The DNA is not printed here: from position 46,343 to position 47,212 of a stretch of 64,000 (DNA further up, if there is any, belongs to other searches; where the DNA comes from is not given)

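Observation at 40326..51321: Seven copies of a bipartite motif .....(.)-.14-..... upstream of metal-island operons: predicted ECF-sigma regulon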

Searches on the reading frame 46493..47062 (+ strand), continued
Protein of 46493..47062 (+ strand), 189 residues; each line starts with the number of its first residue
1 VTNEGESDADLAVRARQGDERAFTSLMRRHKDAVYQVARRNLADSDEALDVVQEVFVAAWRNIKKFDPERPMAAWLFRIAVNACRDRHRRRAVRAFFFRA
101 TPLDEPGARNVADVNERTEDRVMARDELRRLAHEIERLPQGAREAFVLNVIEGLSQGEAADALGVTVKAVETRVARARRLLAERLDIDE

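Call 32: find_encoding_contigs(protein=P0009, flank=10000, max_places=1)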
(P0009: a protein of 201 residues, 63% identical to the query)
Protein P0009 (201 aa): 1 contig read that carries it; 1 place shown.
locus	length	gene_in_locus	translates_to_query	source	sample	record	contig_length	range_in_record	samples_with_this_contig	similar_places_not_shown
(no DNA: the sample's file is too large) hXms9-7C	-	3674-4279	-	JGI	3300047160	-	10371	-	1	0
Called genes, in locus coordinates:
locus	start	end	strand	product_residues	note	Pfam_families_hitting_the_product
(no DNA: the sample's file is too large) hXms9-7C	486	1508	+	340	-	PF08240:ADH_N, PF00107:ADH_zinc_N, PF13602:ADH_zinc_N_2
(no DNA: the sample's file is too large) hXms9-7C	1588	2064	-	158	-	PF06966:DUF1295 (weak), PF04191:PEMT, PF04140:ICMT (weak)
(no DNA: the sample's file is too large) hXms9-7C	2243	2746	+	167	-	PF05443:ROS_MUCR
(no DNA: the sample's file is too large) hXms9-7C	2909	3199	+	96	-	-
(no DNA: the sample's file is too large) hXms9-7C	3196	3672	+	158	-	PF13801:Metal_resist, PF07813:LTXXQ (faint)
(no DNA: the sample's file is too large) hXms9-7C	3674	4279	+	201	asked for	PF04542:Sigma70_r2, PF08281:Sigma70_r4_2, PF22233:PhyR_sigma-like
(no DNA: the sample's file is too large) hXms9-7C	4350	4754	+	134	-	PF04234:CopC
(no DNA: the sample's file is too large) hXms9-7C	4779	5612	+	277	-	PF05425:CopD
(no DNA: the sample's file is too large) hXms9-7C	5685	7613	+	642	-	PF07732:Cu-oxidase_3, PF00394:Cu-oxidase, PF07731:Cu-oxidase_2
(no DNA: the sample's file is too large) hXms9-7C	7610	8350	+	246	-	PF05275:CopB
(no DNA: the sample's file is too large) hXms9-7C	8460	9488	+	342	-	PF00389:2-Hacid_dh, PF02826:2-Hacid_dh_C, PF00670:AdoHcyase_NAD (weak)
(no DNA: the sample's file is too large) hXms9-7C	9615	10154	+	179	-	PF07813:LTXXQ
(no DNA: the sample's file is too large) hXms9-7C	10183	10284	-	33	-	-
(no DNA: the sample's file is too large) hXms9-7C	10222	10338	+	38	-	-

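Call 33: find_encoding_contigs(protein=P0007, flank=10000, max_places=1)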
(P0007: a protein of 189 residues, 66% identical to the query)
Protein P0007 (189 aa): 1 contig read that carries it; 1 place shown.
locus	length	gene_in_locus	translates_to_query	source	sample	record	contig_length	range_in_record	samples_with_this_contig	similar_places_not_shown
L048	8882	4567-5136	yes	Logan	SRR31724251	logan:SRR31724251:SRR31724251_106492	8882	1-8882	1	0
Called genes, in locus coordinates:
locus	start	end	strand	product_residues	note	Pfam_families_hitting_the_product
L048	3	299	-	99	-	?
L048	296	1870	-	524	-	PF25919:BSH_CusB, PF25973:BSH_CzcB (weak), PF25954:Beta-barrel_RND_2, PF25975:CzcB_C, PF25989:YknX_C (weak)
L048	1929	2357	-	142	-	-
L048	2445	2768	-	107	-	-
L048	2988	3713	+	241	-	PF03929:PepSY_TM, PF03413:PepSY (faint)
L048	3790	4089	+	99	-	-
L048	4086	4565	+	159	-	PF13801:Metal_resist, PF07813:LTXXQ (weak)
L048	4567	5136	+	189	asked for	PF04542:Sigma70_r2, PF08281:Sigma70_r4_2, PF04545:Sigma70_r4 (weak), PF22233:PhyR_sigma-like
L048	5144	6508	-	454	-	PF00324:AA_permease, PF13520:AA_permease_2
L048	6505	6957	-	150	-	PF00034:Cytochrom_C, PF13442:Cytochrome_CBB3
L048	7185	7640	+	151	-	PF04234:CopC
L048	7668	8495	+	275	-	PF05425:CopD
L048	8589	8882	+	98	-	?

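Call 34: find_encoding_contigs(protein=P0013, flank=10000, max_places=1)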
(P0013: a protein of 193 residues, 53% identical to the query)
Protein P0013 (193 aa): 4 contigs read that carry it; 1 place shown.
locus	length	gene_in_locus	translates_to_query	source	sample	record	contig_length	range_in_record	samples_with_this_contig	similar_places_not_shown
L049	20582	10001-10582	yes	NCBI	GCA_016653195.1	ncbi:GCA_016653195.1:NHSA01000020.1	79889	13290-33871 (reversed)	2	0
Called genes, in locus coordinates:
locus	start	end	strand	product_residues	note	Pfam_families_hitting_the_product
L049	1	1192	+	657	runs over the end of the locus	PF01235:Na_Ala_symp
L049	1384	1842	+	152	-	PF00034:Cytochrom_C (weak)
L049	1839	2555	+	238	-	PF05494:MlaC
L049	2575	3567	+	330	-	PF02746:MR_MLE_N, PF13378:MR_MLE_C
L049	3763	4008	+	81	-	PF13773:DUF4170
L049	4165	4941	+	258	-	PF00106:adh_short, PF08659:KR, PF13561:adh_short_C2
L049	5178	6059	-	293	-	PF00126:HTH_1, PF03466:LysR_substrate (weak)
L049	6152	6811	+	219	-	PF02525:Flavodoxin_2, PF03358:FMN_red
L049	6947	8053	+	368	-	PF00561:Abhydrolase_1, PF12146:Hydrolase_4 (weak), PF12697:Abhydrolase_6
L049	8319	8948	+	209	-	PF07336:ABATE, PF11706:zf-CGNR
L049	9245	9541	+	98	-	-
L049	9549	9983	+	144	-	PF13801:Metal_resist, PF07813:LTXXQ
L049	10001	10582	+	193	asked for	PF04542:Sigma70_r2, PF08281:Sigma70_r4_2, PF04545:Sigma70_r4 (weak)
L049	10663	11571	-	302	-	PF00892:EamA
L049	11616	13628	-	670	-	PF00122:E1-E2_ATPase, PF00702:Hydrolase, PF12710:HAD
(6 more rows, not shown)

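Call 35: find_encoding_contigs(protein=P0006, flank=10000, max_places=1)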
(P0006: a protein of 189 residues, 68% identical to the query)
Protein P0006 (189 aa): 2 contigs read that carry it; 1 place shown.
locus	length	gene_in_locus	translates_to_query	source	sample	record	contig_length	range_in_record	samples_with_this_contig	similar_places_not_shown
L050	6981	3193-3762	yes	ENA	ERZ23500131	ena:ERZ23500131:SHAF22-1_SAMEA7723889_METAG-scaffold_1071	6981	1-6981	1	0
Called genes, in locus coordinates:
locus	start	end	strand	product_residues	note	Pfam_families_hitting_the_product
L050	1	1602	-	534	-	?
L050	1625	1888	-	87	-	PF18926:DUF5676 (weak)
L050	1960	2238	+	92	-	PF02583:Trns_repr_metal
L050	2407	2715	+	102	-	-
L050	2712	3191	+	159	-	PF13801:Metal_resist, PF07813:LTXXQ (weak)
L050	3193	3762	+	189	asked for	PF04542:Sigma70_r2, PF08281:Sigma70_r4_2, PF04545:Sigma70_r4, PF22233:PhyR_sigma-like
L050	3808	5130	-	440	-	PF00324:AA_permease, PF13520:AA_permease_2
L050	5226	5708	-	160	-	PF00034:Cytochrom_C, PF13442:Cytochrome_CBB3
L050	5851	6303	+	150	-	PF04234:CopC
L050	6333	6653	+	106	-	-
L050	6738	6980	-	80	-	?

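Call 48: search_protein_families(library=ncbifam, proteins=[window:46493-47062:+], max_evalue=0.01)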
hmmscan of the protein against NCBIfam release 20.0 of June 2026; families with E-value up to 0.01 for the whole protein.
window:46493-47062:+ (189 aa): 99 families (the best 25 are shown)
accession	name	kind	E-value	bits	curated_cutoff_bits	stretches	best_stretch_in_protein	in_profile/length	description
NF008888.0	PRK11922.1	equivalog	6e-39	134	204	1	4-186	13-197/231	RNA polymerase sigma factor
NF004113.0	PRK05602.1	equivalog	2.3e-36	125.4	208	1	3-186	27-202/211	RNA polymerase sigma factor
NF007225.0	PRK09643.1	equivalog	1e-35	123.3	190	1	4-186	10-183/204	RNA polymerase sigma factor SigM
NF007223.0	PRK09641.1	equivalog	9.2e-33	113.7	209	1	14-185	11-184/187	RNA polymerase sigma factor SigW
TIGR02948.1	SigW_bacill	equivalog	4.9e-30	105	243.1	1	15-185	12-184/187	RNA polymerase sigma factor SigW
TIGR02937.1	sigma70-ECF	superfamily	7.7e-29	100.4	42.9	1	22-185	2-165/165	sigma-70 family RNA polymerase sigma factor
TIGR02985.1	Sig70_bacteroi1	subfamily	1.2e-27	97.1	126.4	1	22-185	2-162/162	RNA polymerase sigma-70 factor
NF009166.1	PRK12513.1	equivalog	1e-26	93.9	206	1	3-185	4-186/193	RNA polymerase sigma factor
NF009176.0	PRK12524.1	equivalog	2.7e-25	89.3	264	1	6-185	11-184/196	RNA polymerase sigma factor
NF009171.0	PRK12518.1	equivalog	9.5e-25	87.5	208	1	6-184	12-183/191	RNA polymerase sigma factor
NF006930.0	PRK09415.1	subfamily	1.5e-24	86.8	198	1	17-186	12-176/179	RNA polymerase factor sigma C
NF058625.1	sigma_PG0214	equivalog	3.2e-24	85.5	130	1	20-185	3-161/170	GFO_1088 family ECF-type sigma factor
TIGR02939.1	RpoE_Sigma70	equivalog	6.3e-24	85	236.15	1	4-185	3-186/190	RNA polymerase sigma factor RpoE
TIGR02989.1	Sig-70_gvs1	subfamily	3.9e-22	78.9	124.55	1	22-183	2-156/158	RNA polymerase sigma-70 factor, Rhodopirellula/Verrucomicrobium family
NF007228.0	PRK09646.1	subfamily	4.6e-21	75.3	226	1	7-187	16-192/194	ECF RNA polymerase sigma factor SigK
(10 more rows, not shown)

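Call 51: list_cluster_members(proteins=[P0001, P0003, P0008])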
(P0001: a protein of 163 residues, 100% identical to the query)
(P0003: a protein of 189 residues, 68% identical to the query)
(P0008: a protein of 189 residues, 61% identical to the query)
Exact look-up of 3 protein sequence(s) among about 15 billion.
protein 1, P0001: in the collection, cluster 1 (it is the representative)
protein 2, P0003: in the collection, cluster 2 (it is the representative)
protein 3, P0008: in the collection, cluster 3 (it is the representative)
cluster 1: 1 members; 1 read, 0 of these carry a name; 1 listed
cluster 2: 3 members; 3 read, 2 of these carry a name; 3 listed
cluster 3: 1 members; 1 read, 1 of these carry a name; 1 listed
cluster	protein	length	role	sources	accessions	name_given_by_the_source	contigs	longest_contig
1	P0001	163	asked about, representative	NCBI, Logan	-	-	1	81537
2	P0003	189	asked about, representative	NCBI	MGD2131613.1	MAG: RNA polymerase sigma factor [Maricaulaceae bacterium]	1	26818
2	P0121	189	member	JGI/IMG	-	RNA polymerase sigma-70 factor (ECF subfamily)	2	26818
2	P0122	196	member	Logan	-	-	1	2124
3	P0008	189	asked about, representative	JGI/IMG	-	RNA polymerase sigma-70 factor (ECF subfamily)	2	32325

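Call 54: get_annotated_region(hit=H1, flank=10000)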
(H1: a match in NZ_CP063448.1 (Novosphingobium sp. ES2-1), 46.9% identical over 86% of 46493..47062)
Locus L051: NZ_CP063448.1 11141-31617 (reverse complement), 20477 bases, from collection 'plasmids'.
description: Novosphingobium sp. ES2-1 plasmid p3, complete sequence
organism: Novosphingobium sp. ES2-1 (NCBI taxid 2780074)
taxonomy: Bacteria; Pseudomonadota; Alphaproteobacteria; Sphingomonadales; Sphingomonadaceae; Novosphingobium; Novosphingobium sp. ES2-1
host: -; source: mixed culture,activated sludge; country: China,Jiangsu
typing (MOB-suite, as given by PLSDB): conjugative; replicon rep_cluster_542; relaxase MOBF; mating-pair formation MPF_F
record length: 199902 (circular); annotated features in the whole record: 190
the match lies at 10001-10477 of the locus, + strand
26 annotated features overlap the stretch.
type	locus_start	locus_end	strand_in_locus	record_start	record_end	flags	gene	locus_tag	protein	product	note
CDS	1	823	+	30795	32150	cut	-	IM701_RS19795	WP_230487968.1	hypothetical protein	-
CDS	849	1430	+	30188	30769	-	-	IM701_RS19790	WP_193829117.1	hypothetical protein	-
predicted_resistance_gene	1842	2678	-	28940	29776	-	sul1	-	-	sulfonamide-resistant dihydropteroate synthase Sul1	predicted by amrfinderplus; class SULFONAMIDE; identity 99.64%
CDS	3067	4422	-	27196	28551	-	-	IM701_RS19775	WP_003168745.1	IS1380-like element ISKpn23 family transposase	-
CDS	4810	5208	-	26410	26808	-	cueR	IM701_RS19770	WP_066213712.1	Cu(I)-responsive transcriptional regulator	GO:0006878 - intracellular copper ion homeostasis [Evidence IEA]; GO:0006355 - regulation of DNA-templated ...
CDS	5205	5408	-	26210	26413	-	-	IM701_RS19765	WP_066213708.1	DUF2933 domain-containing protein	-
CDS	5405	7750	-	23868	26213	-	-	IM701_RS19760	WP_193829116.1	heavy metal translocating P-type ATPase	-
CDS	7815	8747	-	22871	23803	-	copD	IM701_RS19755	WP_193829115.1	copper homeostasis membrane protein CopD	GO:0006825 - copper ion transport [Evidence IEA]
CDS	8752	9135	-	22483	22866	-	copC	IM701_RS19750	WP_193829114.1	copper homeostasis periplasmic binding protein CopC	GO:0006825 - copper ion transport [Evidence IEA]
CDS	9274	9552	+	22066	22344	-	-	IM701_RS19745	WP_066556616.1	hypothetical protein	-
CDS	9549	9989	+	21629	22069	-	-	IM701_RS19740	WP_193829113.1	periplasmic heavy metal sensor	-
CDS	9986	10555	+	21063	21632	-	-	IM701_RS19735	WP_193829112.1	RNA polymerase sigma factor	GO:0006352 - DNA-templated transcription initiation [Evidence IEA]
CDS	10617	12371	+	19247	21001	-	-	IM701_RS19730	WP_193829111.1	copper resistance system multicopper oxidase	GO:0006825 - copper ion transport [Evidence IEA]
CDS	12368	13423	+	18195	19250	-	-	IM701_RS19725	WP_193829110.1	copper resistance protein B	GO:0006878 - intracellular copper ion homeostasis [Evidence IEA]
CDS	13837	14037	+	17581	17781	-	-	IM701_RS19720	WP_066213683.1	hypothetical protein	-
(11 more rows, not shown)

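Call 55: get_annotated_region(hit=H17, flank=10000)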
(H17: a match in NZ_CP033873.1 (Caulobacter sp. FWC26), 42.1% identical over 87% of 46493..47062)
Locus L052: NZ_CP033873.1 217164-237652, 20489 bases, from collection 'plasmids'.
description: Caulobacter sp. FWC26 plasmid p1, complete sequence
organism: Caulobacter sp. FWC26 (NCBI taxid 69665)
taxonomy: Bacteria; Pseudomonadota; Alphaproteobacteria; Caulobacterales; Caulobacteraceae; Caulobacter; Caulobacter sp. FWC26
host: -; source: whole organism,isolated from activated sludge collected at the Gold Bar wastewater treatment facility; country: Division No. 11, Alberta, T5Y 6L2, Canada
typing (MOB-suite, as given by PLSDB): conjugative; replicon rep_cluster_2440; relaxase MOBQ; mating-pair formation MPF_T
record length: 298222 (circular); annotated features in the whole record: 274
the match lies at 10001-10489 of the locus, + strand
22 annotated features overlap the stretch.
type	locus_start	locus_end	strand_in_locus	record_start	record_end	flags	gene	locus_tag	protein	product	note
CDS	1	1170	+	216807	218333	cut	-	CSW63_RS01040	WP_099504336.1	efflux RND transporter periplasmic adaptor subunit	GO:0006810 - transport [Evidence IEA]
CDS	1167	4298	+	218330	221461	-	-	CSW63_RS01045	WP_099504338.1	efflux RND transporter permease subunit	-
CDS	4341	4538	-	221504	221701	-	-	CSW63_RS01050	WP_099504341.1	heavy-metal-associated domain-containing protein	-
CDS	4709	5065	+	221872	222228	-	-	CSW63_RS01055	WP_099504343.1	copper-binding protein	-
CDS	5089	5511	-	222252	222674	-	-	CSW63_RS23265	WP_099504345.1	hypothetical protein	-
CDS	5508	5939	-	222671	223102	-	cueR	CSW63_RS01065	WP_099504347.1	Cu(I)-responsive transcriptional regulator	GO:0006878 - intracellular copper ion homeostasis [Evidence IEA]; GO:0006355 - regulation of DNA-templated ...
CDS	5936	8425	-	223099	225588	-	-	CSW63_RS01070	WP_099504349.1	heavy metal translocating P-type ATPase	GO:0006812 - monoatomic cation transport [Evidence IEA]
CDS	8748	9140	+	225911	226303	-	-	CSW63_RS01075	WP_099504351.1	DUF305 domain-containing protein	-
CDS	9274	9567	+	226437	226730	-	-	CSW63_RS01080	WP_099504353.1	hypothetical protein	-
CDS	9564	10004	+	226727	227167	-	-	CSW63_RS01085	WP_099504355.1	periplasmic heavy metal sensor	-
CDS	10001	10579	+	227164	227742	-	-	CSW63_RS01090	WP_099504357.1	sigma-70 family RNA polymerase sigma factor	GO:0006352 - DNA-templated transcription initiation [Evidence IEA]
CDS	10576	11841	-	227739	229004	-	-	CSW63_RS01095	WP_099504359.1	type II restriction endonuclease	-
CDS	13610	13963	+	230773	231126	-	-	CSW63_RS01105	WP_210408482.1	hypothetical protein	-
CDS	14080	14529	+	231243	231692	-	-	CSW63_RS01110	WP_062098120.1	heavy metal-responsive transcriptional regulator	-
CDS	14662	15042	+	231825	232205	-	-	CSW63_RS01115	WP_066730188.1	hypothetical protein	-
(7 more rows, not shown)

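Call 56: get_annotated_region(hit=H12, flank=10000)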
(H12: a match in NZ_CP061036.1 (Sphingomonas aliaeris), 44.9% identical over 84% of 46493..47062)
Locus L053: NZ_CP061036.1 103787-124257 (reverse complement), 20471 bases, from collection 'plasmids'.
description: Sphingomonas aliaeris strain DH-S5 plasmid punnamed1, complete sequence
organism: Sphingomonas aliaeris (NCBI taxid 2759526)
taxonomy: Bacteria; Pseudomonadota; Alphaproteobacteria; Sphingomonadales; Sphingomonadaceae; Sphingomonas; Sphingomonas aliaeris
host: -; source: whole organism,Pork steak,pork steak; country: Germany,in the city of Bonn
typing (MOB-suite, as given by PLSDB): non-mobilizable; mating-pair formation MPF_F
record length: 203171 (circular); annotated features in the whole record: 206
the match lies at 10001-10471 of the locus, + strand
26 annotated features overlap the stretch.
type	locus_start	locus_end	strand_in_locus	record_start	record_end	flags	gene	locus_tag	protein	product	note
CDS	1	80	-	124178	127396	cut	-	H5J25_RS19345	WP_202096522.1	CusA/CzcA family heavy metal efflux RND transporter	-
CDS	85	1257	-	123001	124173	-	-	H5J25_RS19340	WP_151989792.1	efflux RND transporter periplasmic adaptor subunit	GO:0006810 - transport [Evidence IEA]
CDS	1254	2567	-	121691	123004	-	-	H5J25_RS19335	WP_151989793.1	TolC family protein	GO:0055085 - transmembrane transport [Evidence IEA]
CDS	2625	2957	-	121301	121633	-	-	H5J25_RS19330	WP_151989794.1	hypothetical protein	-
CDS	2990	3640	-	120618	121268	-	-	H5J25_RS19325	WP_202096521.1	cation transporter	GO:0006812 - monoatomic cation transport [Evidence IEA]; GO:0055085 - transmembrane transport [Evidence IEA]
CDS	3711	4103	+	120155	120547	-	-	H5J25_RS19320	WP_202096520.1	helix-turn-helix domain-containing protein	-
CDS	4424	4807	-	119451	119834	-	-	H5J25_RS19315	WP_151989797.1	MerR family DNA-binding protein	-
CDS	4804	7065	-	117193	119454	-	-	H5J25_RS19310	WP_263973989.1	heavy metal translocating P-type ATPase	-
CDS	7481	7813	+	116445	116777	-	-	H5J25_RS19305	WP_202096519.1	four-helix bundle copper-binding protein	-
CDS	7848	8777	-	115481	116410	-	copD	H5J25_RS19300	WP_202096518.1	copper homeostasis membrane protein CopD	GO:0006825 - copper ion transport [Evidence IEA]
CDS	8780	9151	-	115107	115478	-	copC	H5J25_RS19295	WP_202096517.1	copper homeostasis periplasmic binding protein CopC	GO:0006825 - copper ion transport [Evidence IEA]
CDS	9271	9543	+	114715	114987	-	-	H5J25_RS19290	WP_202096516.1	hypothetical protein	-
CDS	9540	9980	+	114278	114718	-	-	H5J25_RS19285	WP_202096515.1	periplasmic heavy metal sensor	-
CDS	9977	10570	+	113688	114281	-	-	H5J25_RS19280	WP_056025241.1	RNA polymerase sigma factor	GO:0006352 - DNA-templated transcription initiation [Evidence IEA]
CDS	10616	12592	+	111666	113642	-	-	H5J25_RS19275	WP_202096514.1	copper resistance system multicopper oxidase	GO:0006825 - copper ion transport [Evidence IEA]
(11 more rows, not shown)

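Call 73: get_annotated_region(hit=H8, flank=8000)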
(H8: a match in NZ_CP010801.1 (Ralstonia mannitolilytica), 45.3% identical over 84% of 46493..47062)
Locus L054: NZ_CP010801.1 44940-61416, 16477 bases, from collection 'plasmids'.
description: Ralstonia mannitolilytica strain SN82F48 plasmid pRMAN01, complete sequence
organism: Ralstonia mannitolilytica (NCBI taxid 105219)
taxonomy: Bacteria; Pseudomonadota; Betaproteobacteria; Burkholderiales; Burkholderiaceae; Ralstonia; Ralstonia mannitolilytica
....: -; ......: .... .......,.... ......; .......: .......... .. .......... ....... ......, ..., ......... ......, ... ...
typing (MOB-suite, as given by PLSDB): non-mobilizable; replicon rep_cluster_1531
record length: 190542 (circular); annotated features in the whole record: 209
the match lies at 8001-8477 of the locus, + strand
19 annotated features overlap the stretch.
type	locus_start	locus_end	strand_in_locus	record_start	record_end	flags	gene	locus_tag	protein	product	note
CDS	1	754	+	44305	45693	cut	-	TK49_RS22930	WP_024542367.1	replicative DNA helicase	-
CDS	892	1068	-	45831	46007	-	-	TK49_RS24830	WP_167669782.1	hypothetical protein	-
CDS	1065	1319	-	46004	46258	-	-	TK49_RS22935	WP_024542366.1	hypothetical protein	-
CDS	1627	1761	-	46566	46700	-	-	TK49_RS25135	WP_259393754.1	hypothetical protein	-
CDS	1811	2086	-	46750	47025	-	-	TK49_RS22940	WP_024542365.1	hypothetical protein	-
CDS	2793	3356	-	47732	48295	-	-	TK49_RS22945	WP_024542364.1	hypothetical protein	-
CDS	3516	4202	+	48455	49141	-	-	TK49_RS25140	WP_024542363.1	transglycosylase SLT domain-containing protein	-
CDS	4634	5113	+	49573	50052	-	-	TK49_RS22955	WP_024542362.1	DUF559 domain-containing protein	-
CDS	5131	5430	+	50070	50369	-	-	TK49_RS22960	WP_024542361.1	HU family DNA-binding protein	GO:0030261 - chromosome condensation [Evidence IEA]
CDS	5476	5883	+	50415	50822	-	-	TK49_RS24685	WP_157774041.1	hypothetical protein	-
CDS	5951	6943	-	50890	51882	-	-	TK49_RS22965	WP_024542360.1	DNA-binding protein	-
CDS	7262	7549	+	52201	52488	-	-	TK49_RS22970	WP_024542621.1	CnrY/NccY family anti-sigma factor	-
CDS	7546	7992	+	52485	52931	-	-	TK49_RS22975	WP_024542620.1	periplasmic heavy metal sensor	-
CDS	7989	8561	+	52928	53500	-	-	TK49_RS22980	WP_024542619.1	sigma-70 family RNA polymerase sigma factor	GO:0006352 - DNA-templated transcription initiation [Evidence IEA]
CDS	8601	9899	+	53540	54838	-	-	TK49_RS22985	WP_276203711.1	TolC family protein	GO:0055085 - transmembrane transport [Evidence IEA]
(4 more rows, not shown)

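Call 74: get_annotated_region(hit=H21, flank=8000)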
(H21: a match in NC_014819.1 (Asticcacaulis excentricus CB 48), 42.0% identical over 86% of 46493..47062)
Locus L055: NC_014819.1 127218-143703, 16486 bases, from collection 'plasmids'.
description: Asticcacaulis excentricus CB 48 plasmid pASTEX02, complete sequence
organism: Asticcacaulis excentricus CB 48 (NCBI taxid 573065)
taxonomy: Bacteria; Pseudomonadota; Alphaproteobacteria; Caulobacterales; Caulobacteraceae; Asticcacaulis; Asticcacaulis excentricus; Asticcacaulis excentricus CB 48
host: -; source: pond water; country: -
typing (MOB-suite, as given by PLSDB): conjugative; replicon rep_cluster_535; relaxase MOBF; mating-pair formation MPF_F
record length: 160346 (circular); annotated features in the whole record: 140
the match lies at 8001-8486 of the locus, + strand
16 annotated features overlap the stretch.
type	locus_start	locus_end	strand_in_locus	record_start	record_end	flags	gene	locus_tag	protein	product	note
CDS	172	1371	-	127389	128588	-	-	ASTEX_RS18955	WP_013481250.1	IS256 family transposase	-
CDS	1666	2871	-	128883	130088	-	-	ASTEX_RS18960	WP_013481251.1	copper resistance protein B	GO:0006878 - intracellular copper ion homeostasis [Evidence IEA]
CDS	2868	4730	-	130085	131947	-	-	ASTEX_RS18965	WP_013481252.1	copper resistance system multicopper oxidase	GO:0006825 - copper ion transport [Evidence IEA]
CDS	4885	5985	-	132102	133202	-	-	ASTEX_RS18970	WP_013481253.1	acyltransferase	-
CDS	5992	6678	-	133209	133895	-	-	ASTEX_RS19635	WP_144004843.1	DUF2231 domain-containing protein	-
CDS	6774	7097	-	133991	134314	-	-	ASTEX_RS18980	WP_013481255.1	copper-binding protein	-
CDS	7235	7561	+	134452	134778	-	-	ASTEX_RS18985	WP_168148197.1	hypothetical protein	-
CDS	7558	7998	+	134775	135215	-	-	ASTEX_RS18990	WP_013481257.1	periplasmic heavy metal sensor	-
CDS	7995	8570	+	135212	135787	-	-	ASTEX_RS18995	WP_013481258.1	RNA polymerase sigma factor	GO:0006352 - DNA-templated transcription initiation [Evidence IEA]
CDS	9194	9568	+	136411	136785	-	-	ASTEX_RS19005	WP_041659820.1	hypothetical protein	-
CDS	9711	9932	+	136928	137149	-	-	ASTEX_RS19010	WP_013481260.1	hypothetical protein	-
CDS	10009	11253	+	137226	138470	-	-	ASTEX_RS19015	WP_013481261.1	TolC family protein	GO:0055085 - transmembrane transport [Evidence IEA]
CDS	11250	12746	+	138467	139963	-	-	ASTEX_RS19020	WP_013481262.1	efflux RND transporter periplasmic adaptor subunit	GO:0006810 - transport [Evidence IEA]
CDS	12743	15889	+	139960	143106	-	-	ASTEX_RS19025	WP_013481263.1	efflux RND transporter permease subunit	-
CDS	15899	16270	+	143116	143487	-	-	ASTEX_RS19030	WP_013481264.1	copper-binding protein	-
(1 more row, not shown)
